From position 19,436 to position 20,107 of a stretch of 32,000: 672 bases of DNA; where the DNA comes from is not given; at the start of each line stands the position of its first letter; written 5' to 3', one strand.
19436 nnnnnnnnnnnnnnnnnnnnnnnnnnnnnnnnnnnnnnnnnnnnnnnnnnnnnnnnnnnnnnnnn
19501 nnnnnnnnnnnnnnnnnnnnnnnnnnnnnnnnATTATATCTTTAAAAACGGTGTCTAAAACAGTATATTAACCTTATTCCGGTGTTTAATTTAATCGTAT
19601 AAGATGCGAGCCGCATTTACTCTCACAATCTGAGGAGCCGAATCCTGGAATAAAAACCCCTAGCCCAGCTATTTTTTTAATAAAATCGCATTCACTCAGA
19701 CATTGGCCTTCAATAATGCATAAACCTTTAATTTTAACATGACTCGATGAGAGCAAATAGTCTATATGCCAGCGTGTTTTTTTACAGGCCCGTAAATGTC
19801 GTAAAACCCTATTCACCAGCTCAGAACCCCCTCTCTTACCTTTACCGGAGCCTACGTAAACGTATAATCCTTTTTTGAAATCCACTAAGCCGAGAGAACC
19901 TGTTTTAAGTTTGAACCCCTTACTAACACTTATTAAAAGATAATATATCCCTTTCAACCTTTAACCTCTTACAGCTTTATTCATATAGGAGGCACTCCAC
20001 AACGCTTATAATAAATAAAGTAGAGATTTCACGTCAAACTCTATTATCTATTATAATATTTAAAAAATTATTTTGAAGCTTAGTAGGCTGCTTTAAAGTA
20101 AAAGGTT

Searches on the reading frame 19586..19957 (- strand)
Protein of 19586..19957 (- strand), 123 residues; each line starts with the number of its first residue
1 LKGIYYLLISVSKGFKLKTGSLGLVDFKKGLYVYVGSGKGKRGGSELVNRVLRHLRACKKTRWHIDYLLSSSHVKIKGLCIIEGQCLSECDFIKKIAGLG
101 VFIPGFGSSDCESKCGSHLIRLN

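Call 8: search_protein_families(library=pfam, proteins=[window:19586-19957:-], max_evalue=0.01)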
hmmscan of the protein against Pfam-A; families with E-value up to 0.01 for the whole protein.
window:19586-19957:- (123 aa): 1 family
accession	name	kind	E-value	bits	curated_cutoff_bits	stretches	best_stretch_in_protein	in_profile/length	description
PF01986.22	DUF123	-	8.7e-24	84.3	25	1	26-120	2-94/95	Domain of unknown function DUF123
